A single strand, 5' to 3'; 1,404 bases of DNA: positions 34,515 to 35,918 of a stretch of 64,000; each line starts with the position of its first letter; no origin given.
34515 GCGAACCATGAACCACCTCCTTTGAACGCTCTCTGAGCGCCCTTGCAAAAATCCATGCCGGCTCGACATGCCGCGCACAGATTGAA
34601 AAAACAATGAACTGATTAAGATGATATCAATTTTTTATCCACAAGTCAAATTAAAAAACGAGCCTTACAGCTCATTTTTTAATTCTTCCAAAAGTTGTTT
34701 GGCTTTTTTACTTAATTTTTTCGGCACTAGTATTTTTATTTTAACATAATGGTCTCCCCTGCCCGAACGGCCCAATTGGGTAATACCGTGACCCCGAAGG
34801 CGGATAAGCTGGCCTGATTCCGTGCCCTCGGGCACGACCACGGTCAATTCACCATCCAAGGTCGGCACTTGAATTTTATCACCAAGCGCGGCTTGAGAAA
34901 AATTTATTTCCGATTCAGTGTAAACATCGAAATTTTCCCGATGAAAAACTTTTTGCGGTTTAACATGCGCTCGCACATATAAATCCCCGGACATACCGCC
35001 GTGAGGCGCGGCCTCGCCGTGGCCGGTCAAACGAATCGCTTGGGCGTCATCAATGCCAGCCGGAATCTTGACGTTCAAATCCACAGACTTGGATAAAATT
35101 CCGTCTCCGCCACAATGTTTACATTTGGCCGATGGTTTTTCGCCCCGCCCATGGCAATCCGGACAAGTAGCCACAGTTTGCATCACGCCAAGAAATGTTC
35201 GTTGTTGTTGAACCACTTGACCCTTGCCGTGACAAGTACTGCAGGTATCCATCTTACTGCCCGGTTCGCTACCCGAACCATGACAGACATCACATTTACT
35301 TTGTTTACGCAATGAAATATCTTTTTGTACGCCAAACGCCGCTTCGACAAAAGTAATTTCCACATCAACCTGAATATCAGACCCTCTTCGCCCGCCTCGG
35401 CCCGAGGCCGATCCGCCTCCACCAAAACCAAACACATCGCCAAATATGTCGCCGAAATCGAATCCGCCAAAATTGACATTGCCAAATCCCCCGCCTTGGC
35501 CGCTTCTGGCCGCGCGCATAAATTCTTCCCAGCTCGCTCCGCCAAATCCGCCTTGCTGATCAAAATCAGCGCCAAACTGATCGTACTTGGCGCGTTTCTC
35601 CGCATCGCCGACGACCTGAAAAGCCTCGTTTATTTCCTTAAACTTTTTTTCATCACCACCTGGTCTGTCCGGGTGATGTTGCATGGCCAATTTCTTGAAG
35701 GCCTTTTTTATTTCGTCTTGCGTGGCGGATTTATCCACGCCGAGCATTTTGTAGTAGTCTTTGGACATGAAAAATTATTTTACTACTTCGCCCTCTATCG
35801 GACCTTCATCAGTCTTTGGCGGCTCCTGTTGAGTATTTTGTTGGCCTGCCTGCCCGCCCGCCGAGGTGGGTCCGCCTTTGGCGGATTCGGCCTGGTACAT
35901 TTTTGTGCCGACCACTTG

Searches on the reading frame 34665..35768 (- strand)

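Call 44: search_protein_families(library=pfam, proteins=[window:34665-35768:-], max_evalue=0.001)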
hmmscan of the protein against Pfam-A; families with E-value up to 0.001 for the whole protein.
window:34665-35768:- (367 aa): 5 families
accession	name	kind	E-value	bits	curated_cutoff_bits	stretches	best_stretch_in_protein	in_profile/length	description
PF01556.23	DnaJ_C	-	5.4e-45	153.6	26.6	1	132-349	1-152/152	DnaJ C terminal domain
PF00226.36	DnaJ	-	1e-22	80.4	27.8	1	4-63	1-63/63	DnaJ domain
PF00684.25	DnaJ_CXXCXGXG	-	4.5e-17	62.5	32.7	1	159-223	1-65/65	DnaJ central domain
PF02085.21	Cytochrom_CIII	-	0.00031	21.5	22.9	1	155-219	29-100/101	Class III cytochrome C family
PF14537.11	Cytochrom_c3_2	-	0.0006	20.7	25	0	155-219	5-77/79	Cytochrome c3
